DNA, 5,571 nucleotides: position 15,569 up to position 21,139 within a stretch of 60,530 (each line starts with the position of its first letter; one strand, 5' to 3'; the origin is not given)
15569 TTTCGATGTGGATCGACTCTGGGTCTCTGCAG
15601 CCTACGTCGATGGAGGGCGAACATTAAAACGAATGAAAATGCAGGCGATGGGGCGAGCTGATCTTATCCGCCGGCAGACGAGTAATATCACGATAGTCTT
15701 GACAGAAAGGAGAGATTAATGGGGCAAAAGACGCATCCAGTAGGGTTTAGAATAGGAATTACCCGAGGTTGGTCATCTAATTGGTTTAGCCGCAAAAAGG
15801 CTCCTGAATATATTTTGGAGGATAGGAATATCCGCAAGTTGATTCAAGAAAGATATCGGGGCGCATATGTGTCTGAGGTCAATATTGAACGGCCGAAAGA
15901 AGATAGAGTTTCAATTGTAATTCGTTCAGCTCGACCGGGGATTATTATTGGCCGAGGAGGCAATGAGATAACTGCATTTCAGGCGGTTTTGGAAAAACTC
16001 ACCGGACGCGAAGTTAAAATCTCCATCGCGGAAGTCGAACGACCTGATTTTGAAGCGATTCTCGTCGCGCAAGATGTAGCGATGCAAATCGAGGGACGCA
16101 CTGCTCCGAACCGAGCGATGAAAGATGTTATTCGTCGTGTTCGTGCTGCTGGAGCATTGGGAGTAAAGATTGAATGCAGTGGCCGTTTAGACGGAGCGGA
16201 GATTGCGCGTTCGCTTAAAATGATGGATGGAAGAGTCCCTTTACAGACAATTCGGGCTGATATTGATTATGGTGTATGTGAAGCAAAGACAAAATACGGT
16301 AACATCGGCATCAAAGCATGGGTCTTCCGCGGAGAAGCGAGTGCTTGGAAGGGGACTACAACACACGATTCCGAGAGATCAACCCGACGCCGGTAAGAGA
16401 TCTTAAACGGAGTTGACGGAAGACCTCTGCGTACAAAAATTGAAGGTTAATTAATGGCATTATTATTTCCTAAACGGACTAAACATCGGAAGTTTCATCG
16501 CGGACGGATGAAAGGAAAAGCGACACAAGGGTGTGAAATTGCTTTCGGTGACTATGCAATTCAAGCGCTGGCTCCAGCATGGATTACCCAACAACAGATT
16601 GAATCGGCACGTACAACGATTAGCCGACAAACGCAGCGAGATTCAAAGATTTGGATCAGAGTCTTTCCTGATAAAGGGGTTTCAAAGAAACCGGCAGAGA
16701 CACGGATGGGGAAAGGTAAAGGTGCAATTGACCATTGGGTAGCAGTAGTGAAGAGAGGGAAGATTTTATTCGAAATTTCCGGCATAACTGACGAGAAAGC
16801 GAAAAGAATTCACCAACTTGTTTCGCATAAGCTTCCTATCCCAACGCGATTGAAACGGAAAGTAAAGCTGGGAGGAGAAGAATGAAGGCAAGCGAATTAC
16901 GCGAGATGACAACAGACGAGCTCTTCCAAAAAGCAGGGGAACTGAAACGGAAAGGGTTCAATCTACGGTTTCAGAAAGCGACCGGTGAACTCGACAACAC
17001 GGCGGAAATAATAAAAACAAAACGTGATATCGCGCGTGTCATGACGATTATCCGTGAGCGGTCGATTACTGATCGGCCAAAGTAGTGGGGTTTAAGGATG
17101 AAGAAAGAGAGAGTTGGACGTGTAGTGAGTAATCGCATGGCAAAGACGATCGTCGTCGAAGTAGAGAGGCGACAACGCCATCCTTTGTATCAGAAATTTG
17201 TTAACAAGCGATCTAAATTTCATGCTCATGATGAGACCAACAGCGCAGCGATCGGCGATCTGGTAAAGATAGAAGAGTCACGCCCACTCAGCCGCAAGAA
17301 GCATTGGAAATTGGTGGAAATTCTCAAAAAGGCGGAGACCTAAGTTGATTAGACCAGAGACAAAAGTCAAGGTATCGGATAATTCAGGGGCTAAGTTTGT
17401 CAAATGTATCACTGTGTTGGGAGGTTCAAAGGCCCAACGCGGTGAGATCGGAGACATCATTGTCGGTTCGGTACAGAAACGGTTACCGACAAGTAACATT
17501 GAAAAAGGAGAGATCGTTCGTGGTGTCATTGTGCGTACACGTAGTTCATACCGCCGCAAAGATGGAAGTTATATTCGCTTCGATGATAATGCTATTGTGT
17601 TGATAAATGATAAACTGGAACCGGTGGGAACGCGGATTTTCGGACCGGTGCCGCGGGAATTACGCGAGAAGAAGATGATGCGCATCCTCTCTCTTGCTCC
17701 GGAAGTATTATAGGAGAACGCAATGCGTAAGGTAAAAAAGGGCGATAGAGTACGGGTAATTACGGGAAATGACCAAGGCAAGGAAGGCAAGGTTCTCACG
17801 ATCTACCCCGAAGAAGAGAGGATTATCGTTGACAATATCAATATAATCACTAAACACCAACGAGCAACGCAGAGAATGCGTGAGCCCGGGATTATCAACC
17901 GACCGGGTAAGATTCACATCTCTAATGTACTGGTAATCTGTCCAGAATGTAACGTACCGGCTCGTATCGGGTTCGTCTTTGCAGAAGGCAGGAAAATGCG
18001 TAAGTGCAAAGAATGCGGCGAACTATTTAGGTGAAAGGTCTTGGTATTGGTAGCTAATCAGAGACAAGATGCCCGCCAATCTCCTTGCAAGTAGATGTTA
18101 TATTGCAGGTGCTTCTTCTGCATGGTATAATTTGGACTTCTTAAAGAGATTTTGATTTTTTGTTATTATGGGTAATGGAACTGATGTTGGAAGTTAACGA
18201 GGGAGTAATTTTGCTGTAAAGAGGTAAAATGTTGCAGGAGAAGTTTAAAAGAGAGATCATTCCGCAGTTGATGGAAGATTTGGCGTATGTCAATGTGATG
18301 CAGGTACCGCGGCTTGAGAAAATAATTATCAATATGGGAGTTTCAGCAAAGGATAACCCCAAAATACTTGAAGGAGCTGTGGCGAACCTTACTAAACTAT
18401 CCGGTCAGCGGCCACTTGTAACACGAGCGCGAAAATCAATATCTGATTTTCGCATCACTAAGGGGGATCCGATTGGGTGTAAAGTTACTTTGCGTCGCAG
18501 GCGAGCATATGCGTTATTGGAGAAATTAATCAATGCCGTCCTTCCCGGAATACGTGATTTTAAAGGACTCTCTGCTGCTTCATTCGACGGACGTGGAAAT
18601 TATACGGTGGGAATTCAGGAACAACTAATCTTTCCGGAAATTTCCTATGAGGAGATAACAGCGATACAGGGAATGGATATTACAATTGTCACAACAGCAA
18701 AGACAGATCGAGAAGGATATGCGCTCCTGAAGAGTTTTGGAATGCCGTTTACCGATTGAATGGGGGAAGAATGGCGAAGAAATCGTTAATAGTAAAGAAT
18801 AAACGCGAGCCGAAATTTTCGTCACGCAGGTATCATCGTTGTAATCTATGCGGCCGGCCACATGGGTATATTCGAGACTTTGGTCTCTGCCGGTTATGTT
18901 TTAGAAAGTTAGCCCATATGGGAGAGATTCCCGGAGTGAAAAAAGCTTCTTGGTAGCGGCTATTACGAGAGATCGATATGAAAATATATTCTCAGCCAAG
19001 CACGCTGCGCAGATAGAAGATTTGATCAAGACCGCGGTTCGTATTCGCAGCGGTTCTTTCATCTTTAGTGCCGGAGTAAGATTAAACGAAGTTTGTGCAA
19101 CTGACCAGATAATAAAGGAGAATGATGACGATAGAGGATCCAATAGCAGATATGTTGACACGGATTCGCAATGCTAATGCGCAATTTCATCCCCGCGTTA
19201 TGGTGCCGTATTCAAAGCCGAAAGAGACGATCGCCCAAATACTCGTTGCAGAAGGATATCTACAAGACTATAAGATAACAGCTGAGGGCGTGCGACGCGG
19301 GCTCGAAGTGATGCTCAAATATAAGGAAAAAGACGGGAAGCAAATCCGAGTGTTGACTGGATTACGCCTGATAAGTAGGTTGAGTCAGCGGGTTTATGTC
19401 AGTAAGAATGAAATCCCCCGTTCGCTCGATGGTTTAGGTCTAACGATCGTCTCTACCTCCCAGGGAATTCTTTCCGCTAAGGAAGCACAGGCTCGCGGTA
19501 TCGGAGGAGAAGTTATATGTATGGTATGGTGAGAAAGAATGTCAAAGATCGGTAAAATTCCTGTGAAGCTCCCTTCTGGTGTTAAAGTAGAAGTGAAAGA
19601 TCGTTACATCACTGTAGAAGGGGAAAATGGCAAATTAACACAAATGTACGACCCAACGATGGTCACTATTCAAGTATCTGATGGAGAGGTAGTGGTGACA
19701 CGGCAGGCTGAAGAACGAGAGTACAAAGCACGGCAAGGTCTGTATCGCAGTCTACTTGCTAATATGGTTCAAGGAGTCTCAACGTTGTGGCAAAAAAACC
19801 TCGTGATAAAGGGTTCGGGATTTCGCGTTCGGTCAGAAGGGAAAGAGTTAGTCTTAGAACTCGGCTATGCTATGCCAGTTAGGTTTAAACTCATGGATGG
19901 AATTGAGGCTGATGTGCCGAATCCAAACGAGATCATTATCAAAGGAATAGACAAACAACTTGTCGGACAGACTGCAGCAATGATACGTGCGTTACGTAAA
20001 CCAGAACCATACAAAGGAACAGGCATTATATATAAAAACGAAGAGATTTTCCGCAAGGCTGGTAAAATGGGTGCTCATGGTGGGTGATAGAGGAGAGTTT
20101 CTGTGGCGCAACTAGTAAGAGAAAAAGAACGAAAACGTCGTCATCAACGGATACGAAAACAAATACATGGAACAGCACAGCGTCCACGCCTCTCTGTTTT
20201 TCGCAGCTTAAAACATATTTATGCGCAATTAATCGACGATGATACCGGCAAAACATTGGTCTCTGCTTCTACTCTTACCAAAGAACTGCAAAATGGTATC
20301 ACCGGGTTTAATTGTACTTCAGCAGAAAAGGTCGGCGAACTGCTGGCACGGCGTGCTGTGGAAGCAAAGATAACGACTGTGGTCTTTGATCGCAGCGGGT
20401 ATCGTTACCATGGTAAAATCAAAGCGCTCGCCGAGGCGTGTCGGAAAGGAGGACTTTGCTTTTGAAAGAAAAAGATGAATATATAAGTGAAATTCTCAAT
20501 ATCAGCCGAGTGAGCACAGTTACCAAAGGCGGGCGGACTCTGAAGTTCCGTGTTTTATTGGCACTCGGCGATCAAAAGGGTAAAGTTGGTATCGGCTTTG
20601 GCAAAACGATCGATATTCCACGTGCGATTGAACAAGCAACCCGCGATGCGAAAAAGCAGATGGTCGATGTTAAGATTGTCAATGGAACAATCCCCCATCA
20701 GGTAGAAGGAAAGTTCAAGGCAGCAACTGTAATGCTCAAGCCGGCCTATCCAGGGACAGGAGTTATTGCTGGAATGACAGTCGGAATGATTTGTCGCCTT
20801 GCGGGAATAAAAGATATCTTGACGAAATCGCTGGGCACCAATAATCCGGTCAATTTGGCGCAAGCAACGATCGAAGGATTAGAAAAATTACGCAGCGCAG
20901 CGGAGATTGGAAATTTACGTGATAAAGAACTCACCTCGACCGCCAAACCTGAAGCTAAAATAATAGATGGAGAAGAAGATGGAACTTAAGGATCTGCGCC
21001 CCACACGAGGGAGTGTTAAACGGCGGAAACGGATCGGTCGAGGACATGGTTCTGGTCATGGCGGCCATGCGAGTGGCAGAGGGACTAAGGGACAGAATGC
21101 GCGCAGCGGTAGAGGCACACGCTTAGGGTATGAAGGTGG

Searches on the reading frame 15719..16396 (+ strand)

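Call 68: search_protein_families(library=pfam, proteins=[window:15719-16396:+], max_evalue=1e-8)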
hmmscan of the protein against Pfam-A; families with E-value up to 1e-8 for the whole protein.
window:15719-16396:+ (225 aa): 2 families
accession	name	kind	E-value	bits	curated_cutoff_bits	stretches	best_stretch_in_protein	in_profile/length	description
PF00189.25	Ribosomal_S3_C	-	2.6e-29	102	34.1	1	120-202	1-83/83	Ribosomal protein S3, C-terminal domain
PF07650.23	KH_2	-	3.1e-16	59.4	22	1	38-110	2-77/78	KH domain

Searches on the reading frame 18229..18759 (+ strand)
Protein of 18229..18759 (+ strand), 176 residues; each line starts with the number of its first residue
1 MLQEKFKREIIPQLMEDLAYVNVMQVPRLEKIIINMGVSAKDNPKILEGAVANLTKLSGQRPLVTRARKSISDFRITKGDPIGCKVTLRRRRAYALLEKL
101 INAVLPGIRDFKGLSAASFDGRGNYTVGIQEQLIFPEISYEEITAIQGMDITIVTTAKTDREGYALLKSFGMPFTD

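Call 68: search_protein_families(library=pfam, proteins=[window:18229-18759:+], max_evalue=1e-8)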
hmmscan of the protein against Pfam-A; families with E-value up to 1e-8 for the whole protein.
window:18229-18759:+ (176 aa): 2 families
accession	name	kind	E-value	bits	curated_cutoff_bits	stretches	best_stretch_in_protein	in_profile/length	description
PF00673.26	Ribosomal_L5_C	-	1.3e-38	131.4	27.8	1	81-174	1-94/94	ribosomal L5P family C-terminus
PF00281.24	Ribosomal_L5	-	4.1e-22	78.6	34.9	1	22-76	1-56/57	Ribosomal protein L5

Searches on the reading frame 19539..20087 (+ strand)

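Call 68: search_protein_families(library=pfam, proteins=[window:19539-20087:+], max_evalue=1e-8)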
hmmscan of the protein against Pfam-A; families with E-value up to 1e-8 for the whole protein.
window:19539-20087:+ (182 aa): 1 family
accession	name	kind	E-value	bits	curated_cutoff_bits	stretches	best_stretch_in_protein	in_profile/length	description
PF00347.28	Ribosomal_L6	-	4.4e-34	117.5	27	2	92-165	2-79/80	Ribosomal protein L6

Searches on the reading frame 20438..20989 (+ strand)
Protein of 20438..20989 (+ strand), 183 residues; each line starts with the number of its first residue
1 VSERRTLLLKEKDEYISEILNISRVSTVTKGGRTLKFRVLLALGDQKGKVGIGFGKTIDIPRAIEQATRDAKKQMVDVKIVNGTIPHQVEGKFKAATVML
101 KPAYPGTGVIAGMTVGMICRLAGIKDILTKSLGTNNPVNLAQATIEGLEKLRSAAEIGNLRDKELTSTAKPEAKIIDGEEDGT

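Call 68: search_protein_families(library=pfam, proteins=[window:20438-20989:+], max_evalue=1e-8)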
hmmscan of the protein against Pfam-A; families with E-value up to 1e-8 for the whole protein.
window:20438-20989:+ (183 aa): 2 families
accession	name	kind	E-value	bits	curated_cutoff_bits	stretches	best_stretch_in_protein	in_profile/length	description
PF03719.21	Ribosomal_S5_C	-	2.3e-27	94.7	21.5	1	91-159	1-69/71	Ribosomal protein S5, C-terminal domain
PF00333.26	Ribosomal_S5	-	2.2e-20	72.9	27.1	1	17-79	3-65/65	Ribosomal protein S5, N-terminal domain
